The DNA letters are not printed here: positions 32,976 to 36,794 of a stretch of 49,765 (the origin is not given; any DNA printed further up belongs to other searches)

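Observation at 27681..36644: A single 2,987-codon ORF fuses two complete, non-identical GH78 rhamnosidase units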

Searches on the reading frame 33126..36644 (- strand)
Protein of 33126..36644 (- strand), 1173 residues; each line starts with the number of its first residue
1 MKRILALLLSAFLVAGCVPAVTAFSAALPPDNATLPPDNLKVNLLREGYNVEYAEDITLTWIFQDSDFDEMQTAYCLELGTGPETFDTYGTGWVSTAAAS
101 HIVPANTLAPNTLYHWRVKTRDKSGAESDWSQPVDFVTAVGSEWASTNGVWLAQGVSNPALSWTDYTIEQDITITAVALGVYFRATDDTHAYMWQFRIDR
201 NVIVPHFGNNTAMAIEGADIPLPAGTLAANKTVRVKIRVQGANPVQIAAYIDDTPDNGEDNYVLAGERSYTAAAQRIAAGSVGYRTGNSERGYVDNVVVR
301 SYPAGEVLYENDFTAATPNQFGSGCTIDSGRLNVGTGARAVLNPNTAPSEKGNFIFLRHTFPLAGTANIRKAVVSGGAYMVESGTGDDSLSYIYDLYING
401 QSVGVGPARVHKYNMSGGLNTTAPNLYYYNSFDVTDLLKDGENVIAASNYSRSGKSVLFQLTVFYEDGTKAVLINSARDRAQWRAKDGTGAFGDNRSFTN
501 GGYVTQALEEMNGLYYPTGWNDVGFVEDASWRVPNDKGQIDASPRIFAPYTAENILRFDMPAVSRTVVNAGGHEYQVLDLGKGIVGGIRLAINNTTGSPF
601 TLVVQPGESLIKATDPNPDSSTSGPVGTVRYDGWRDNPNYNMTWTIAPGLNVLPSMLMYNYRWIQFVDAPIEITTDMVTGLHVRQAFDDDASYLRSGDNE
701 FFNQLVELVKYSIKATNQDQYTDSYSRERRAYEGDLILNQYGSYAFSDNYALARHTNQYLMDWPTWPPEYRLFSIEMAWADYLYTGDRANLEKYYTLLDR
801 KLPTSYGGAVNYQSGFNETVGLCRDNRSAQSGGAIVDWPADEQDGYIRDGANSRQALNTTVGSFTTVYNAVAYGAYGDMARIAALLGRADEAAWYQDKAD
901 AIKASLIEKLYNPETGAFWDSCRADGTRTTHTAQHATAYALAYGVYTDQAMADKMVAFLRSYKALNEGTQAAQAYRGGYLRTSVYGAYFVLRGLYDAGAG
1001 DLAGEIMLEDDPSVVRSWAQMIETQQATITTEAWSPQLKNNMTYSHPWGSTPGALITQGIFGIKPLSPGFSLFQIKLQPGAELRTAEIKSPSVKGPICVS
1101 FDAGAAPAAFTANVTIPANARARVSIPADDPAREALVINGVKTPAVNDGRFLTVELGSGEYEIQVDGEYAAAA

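Call 6: search_protein_families(library=pfam, proteins=[window:33126-36644:-], max_evalue=1)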
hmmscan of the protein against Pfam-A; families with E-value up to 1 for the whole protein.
window:33126-36644:- (1173 aa): 11 families
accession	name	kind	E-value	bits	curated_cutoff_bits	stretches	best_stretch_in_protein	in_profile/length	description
PF17389.8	Bac_rhamnosid6H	-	2e-22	80.4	24.5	1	697-1052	8-331/339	Bacterial alpha-L-rhamnosidase 6 hairpin glycosidase domain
PF25788.1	Ig_Rha78A_N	-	1.8e-14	54.3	27.4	1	39-140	3-103/105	Rha78A-like, N-terminal immunoglobulin domain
PF17390.7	Bac_rhamnosid_C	-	3.7e-11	43.1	22.1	1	1062-1134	1-71/78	Bacterial alpha-L-rhamnosidase C-terminal domain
PF22422.2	MGH1-like_GH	-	1.1e-07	32.2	27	1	866-961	173-266/356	Mannosylglycerate hydrolase MGH1-like glycoside hydrolase domain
PF08531.16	Bac_rhamnosid_N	-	0.00016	22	25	1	393-447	15-61/172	Alpha-L-rhamnosidase N-terminal domain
PF01204.24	Trehalase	-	0.0011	18.4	21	1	846-966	285-409/512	Trehalase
PF16656.11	Pur_ac_phosph_N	-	0.016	16.2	30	1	91-138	55-93/93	Purple acid Phosphatase, N-terminal domain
PF08139.17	LPAM_1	-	0.036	15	20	1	1-17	1-17/18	Prokaryotic membrane lipoprotein lipid attachment site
PF05592.18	Bac_rhamnosid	-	0.075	13.4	22.2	1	576-683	8-101/102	Bacterial alpha-L-rhamnosidase concanavalin-like domain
PF00041.27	fn3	-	0.14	12.8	25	1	98-136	48-83/84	Fibronectin type III domain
PF08666.17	SAF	-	0.15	13.1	21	0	297-320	5-28/63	SAF domain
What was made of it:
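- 36573..36644 (-): N-terminal signal peptide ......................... It has a possible lipobox VAGC (Cys17) or a type I cleavage site after AFSA. Call 6: LPAM_1 15 bits, below the cut-off of 20.
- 34596..35474 (-): Unit 1 Bac_rhamnosid_N-like and concanavalin-like beta domains, aa about 391-683. Call 6: sub-threshold Pfam hits in the right order (22 and 13.4 bits).
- On GH78 alpha-L-rhamnosidase (unit 1, aa 39-1165): Call 6: Bac_rhamnosid6H 80.4 bits (24.5), Ig_Rha78A_N 54.3 (27.4), Bac_rhamnosid_C 43.1 (22.1).
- On Bacterial lipoprotein: LPAM_1 scores 15 bits, below its cut-off of 20 (call 6).
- Checked: Two domains in the right order and place score below cut-off: Bac_rhamnosid_N 22 bits and Bac_rhamnosid 13.4 bits (call 6). 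The lipoprotein signal scores 15 bits on LPAM_1 against a cut-off of 20 (call 6).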

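Call 7: search_solved_structures(query=window:33126-36644:-, max_evalue=0.01, show_alignments=2)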
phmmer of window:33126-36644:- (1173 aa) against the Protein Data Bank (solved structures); distinct sequences matched with E-value up to 0.01: 2.
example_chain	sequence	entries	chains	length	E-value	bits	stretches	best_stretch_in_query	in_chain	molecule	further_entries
3cih_A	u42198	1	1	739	0.0016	19.3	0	697-1102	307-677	Putative alpha-rhamnosidase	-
2okx_A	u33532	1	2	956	0.002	19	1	868-1127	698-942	Rhamnosidase B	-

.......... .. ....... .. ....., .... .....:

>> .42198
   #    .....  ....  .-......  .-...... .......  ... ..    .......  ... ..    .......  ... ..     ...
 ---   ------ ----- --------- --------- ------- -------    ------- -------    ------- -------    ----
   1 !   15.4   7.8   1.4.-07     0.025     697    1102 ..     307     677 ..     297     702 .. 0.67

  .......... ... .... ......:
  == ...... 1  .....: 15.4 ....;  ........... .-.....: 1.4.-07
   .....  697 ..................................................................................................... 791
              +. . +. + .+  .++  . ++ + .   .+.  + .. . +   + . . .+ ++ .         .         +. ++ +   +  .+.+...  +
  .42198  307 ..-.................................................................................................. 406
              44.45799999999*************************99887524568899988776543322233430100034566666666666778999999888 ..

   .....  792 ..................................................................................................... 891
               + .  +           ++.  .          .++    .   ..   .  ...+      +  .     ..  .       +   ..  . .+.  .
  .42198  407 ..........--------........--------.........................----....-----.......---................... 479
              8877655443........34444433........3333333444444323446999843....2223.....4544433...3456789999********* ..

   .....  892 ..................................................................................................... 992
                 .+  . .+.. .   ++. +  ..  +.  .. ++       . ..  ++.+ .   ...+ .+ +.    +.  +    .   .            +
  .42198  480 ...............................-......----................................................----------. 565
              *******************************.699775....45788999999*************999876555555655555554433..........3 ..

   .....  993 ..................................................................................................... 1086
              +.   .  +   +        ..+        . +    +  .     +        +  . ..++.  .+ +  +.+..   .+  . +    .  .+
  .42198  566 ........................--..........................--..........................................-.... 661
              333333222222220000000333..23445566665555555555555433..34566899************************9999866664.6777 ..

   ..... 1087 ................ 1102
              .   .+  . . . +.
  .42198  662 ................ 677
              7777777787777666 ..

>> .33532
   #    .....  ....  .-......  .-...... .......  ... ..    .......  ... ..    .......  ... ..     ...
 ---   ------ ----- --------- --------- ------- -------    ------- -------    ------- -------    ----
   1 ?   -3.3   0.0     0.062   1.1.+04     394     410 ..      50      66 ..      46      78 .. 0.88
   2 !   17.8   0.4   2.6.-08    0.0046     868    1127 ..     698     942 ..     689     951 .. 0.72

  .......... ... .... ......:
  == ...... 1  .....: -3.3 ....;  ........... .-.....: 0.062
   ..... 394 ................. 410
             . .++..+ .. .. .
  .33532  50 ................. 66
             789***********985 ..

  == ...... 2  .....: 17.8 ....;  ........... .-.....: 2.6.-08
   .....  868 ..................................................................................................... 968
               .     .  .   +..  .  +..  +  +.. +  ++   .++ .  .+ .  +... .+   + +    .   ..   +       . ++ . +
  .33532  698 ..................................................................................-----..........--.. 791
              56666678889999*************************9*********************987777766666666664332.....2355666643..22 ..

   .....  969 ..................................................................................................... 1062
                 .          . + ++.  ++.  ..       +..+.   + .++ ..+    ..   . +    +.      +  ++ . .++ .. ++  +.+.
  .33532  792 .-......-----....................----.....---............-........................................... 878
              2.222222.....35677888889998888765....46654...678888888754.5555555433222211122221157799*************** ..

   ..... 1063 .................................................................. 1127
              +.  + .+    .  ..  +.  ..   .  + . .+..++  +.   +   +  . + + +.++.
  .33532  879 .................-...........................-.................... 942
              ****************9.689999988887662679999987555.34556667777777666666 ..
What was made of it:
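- Its closest PDB sequence match has E about 1e-3 (call 7), so its substrate is a guess. Its PDB sequence matches reach only E about 1e-3 (call 7).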

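Call 9: find_homologous_proteins(query=window:33126-36644:-, max_evalue=0.00001)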
Query window:33126-36644:- (1173 aa): 10 proteins with E <= 0.00001 among 8000 candidates.
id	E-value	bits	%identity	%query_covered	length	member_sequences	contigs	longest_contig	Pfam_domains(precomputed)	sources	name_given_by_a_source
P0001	0.0e+0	2128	91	87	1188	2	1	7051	PF17389.9,PF17390.8,PF22422.3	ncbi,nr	ncbi:MAG: hypothetical protein LBF64_01950, partial [Oscillospiraceae bacterium]|nr:hypothetical pro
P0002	0.0e+0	1208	53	97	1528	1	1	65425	PF17389.9,PF17390.8,PF25788.3,PF22422.3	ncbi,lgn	-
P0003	0.0e+0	1104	48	99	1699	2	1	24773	PF17389.9,PF17390.8,PF25788.3,PF22422.3,PF05592.19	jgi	jgi:hypothetical protein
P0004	7.6e-243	827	41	97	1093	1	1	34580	PF17389.9,PF08531.17,PF17390.8,PF25788.3,PF22422.3,PF05592.19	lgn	-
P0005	1.2e-224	767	40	97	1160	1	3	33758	PF17389.9,PF08531.17,PF17390.8,PF25788.3,PF22422.3,PF05592.19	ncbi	-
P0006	9.4e-215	734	38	99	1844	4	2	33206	PF17389.9,PF08531.17,PF06439.19,PF17390.8,PF25788.3,PF22422.3,PF07554.20,PF05592.19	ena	-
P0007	3.7e-156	540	32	89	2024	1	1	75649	PF17389.9,PF08531.17,PF26182.1,PF06439.19,PF17390.8,PF25788.3,PF02368.25,PF26918.1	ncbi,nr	ncbi:MAG: Ig-like domain-containing protein, partial [Oscillospiraceae bacterium]|nr:Ig-like domain-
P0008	2.8e-145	504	36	69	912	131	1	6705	PF17389.9,PF17390.8,PF25788.3,PF22422.3,PF05592.19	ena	-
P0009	1.5e-15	74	24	91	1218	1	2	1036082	PF17389.9,PF08531.17,PF06439.19,PF17390.8,PF25788.3,PF05592.19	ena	-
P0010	1.5e-6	44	22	63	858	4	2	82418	PF17389.9,PF08531.17,PF17390.8,PF25788.3,PF05592.19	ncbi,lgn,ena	-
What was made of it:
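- The word-indexed search of 5.8 billion proteins found only 8 subfamily members (call 9).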

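Call 15: find_encoding_contigs(protein=P0001, flank=10000, max_places=4)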
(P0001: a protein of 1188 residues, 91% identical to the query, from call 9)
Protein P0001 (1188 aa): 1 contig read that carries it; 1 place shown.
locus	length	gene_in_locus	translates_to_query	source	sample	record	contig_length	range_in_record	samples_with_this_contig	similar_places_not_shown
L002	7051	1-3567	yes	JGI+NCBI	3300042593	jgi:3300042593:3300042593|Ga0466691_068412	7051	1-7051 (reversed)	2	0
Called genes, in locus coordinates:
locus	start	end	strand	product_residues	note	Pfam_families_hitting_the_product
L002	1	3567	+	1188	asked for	PF17389:Bac_rhamnosid6H, PF22422:MGH1-like_GH, PF17390:Bac_rhamnosid_C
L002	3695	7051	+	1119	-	?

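Call 38: predict_structure(alignment_id=A2)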
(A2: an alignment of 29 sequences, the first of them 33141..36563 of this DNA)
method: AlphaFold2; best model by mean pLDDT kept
length: 1141 residues; sequences in the alignment: 29
mean_pLDDT: 84.8   pTM: 0.80
mean pLDDT of the five models: 84.8, 84.6, 84.0, 83.3, 82.3
residues with pLDDT >= 90: 543; 70-90: 435; 50-70: 141; < 50: 22
segments of 3 or more residues with pLDDT < 50: 1-3, 130-132, 802-805, 823-825
pLDDT, mean of each block of 10 residues (from residue 1): 65 90 90 84 84 89 91 91 95 91 94 92 75 71 95 92 93 95 86 91 94 89 89 86 84 89 93 84 77 80 89 72 82 94 94 60 77 91 57 63 93 96 83 95 94 93 74 57 85 87 86 75 88 96 93 92 89 88 75 64 69 80 86 89 93 92 92 94 90 65 64 89 86 73 85 93 89 86 68 79 53 72 53 69 94 97 97 97 95 86 87 94 94 80 62 73 92 90 81 87 81 73 89 95 95 91 93 88 92 93 86 94 92 90 63
secondary structure, 60 per line:
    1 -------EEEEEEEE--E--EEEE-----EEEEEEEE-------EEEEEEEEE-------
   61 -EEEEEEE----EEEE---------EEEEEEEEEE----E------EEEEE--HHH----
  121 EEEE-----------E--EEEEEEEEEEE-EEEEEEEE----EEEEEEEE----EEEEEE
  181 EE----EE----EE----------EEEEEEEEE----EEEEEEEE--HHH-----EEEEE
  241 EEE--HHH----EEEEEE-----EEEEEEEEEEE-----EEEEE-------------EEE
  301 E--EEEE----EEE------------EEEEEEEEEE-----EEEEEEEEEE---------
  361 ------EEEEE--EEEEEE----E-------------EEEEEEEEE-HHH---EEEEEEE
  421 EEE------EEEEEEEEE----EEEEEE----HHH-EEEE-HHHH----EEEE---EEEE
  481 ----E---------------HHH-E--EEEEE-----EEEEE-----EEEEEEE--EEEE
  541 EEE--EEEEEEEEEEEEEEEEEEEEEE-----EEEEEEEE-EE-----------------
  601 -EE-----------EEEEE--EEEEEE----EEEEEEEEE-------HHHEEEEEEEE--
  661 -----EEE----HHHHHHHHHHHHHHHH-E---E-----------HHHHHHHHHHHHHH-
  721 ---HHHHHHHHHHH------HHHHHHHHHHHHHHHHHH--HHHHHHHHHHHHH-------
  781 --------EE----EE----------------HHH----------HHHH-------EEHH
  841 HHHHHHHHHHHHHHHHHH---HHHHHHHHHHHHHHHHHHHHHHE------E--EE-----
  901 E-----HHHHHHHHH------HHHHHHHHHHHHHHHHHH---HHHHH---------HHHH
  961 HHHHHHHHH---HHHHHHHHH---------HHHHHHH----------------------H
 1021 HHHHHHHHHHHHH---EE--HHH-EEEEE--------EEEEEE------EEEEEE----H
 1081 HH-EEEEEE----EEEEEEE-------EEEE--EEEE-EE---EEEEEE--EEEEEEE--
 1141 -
elements in order (helices of 4 or more, strands of 3 or more residues): E8-15 E21-24 E30-37 E45-53 E62-68 E73-76 E86-95 E107-111 E121-124 E139-149 E151-158 E163-170 E175-182 E205-213 E218-225 E236-243 E253-258 E264-274 E280-284 E298-301 E304-307 E312-314 E327-336 E342-351 E367-371 E374-379 E398-406 E414-423 E430-438 E443-448 E457-460 H462-465 E470-473 E477-480 E508-512 E518-522 E528-534 E537-543 E546-567 E573-580 E615-619 E622-627 E632-640 E651-658 E666-668 H673-688 H706-719 H724-734 H741-758 H761-773 H826-829 H839-858 H862-883 H907-915 H922-939 H943-947 H957-969 H973-981 H991-997 H1020-1033 E1045-1049 E1058-1063 E1070-1075 E1084-1089 E1094-1100 E1108-1111 E1114-1117 E1124-1129 E1132-1138
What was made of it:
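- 35475..36224 (-): Unit 1 inserted all-beta domain, aa about 141-390, in the position where SaRha78A has CBM67. DUF1080 / 3-keto-disaccharide-hydrolase-like by homology. Call 38: all-beta, pLDDT mostly 85-95.
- On GH78 alpha-L-rhamnosidase (unit 1): Call 38: pLDDT 84.8.
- Unit 1: AlphaFold2 pLDDT 84.8 and pTM 0.80 (call 38).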

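Call 40: list_cluster_members(proteins=[P0001, P0011, P0167, P0155, P0200])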
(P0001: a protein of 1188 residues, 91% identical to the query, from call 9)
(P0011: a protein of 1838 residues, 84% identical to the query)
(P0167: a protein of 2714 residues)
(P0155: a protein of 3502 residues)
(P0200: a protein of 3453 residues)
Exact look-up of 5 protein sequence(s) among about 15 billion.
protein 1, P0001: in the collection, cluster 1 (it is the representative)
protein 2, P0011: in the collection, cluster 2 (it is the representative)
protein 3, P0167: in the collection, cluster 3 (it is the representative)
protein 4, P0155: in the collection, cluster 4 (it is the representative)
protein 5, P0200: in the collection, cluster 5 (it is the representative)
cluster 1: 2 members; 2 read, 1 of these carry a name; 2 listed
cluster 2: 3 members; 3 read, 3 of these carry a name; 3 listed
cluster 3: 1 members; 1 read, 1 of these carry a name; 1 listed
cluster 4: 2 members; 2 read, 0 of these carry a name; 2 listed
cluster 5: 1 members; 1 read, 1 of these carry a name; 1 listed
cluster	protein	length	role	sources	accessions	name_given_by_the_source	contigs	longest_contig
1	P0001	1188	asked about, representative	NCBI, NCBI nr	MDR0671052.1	MAG: hypothetical protein LBF64_01950, partial [Oscillospiraceae bacterium] | hypothetical protein [Oscillospiraceae bacterium]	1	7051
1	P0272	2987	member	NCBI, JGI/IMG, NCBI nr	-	-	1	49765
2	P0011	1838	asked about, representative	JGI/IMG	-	alpha-L-rhamnosidase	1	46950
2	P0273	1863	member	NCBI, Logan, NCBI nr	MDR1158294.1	MAG: family 78 glycoside hydrolase catalytic domain [Oscillospiraceae bacterium] | family 78 glycoside hydrolase catalytic domain [Oscillospiraceae bacterium]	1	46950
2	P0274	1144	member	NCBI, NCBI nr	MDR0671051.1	MAG: glycoside hydrolase family 78 protein, partial [Oscillospiraceae bacterium] | glycoside hydrolase family 78 protein [Oscillospiraceae bacterium]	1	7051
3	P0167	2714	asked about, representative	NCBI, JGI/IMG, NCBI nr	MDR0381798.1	MAG: family 78 glycoside hydrolase catalytic domain [Oscillospiraceae bacterium] | hypothetical protein | family 78 glycoside hydrolase catalytic domain [Oscillospiraceae bacterium]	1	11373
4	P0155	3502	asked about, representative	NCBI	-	-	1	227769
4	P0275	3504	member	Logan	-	-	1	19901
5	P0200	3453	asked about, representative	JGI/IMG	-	uncharacterized protein YjdB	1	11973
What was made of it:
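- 27681..36644 (-): Fused ORF of 2,987 codons: signal peptide, GH78 unit 1, GH78 unit 2, two CBM32-like modules and an Ig-like tail. Call 40: the same 2,987-aa protein is in the public collection (P0272) on a 49,765-nt contig.
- The source is a MAG contig (call 40).
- Tried and rejected: The cluster table does list it once, as P0272, on the window's own contig (call 40).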
